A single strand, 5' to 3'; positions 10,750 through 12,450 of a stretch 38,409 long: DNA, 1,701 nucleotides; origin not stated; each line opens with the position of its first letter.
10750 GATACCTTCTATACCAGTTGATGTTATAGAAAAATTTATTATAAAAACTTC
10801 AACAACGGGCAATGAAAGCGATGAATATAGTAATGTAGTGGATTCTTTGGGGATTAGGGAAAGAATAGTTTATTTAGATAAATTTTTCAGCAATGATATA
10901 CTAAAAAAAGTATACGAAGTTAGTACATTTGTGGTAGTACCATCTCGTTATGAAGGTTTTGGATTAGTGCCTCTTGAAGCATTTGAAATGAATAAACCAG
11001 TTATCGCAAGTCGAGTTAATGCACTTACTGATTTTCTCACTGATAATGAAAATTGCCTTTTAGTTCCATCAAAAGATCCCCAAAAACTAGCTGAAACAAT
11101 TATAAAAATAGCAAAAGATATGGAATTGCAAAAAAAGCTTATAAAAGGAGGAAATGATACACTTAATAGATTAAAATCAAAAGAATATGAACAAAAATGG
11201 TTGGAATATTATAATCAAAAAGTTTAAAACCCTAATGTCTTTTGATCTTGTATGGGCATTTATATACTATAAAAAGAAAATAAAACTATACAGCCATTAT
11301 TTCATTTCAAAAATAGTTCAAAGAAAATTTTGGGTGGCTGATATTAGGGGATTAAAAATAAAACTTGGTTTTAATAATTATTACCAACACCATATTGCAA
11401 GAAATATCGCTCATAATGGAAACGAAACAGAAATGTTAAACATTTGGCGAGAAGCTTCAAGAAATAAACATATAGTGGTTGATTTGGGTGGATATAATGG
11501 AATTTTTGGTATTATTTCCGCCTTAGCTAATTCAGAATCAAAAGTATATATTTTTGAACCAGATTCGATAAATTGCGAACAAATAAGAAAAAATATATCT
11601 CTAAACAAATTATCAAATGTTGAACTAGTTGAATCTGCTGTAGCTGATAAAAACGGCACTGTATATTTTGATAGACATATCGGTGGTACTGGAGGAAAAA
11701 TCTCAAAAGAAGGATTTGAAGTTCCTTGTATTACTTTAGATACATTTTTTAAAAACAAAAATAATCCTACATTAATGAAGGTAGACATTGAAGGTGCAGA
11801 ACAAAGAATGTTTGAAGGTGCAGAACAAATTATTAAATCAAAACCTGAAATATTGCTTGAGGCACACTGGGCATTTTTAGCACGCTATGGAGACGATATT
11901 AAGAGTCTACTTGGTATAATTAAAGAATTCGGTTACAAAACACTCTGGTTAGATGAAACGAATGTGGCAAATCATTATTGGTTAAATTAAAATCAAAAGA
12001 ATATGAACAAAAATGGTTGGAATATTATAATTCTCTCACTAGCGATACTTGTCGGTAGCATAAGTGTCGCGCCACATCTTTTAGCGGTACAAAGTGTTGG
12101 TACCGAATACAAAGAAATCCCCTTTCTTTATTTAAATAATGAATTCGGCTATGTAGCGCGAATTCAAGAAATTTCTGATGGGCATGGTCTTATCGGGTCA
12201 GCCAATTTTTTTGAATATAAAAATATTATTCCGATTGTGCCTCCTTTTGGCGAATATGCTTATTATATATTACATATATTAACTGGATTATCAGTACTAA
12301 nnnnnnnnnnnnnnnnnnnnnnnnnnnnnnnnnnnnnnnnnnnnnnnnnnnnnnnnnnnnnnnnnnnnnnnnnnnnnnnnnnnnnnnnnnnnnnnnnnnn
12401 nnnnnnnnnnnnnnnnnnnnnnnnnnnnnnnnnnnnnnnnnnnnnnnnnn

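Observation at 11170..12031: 46-nt direct repeat bracketing exactly one methyltransferase gene, with duplication of a start codon and its first 10 codons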

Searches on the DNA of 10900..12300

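Call 70: search_rna_families(source=window, start=10900, end=12300, threshold=evalue, max_evalue=1)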
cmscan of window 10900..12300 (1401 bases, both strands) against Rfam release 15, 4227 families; matches with E-value up to 1: 1.
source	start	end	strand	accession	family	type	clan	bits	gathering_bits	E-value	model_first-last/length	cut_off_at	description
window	11708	11764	+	RF01477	rli43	Gene; sRNA;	-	15.3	100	0.66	1-255/255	no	Listeria sRNA rli43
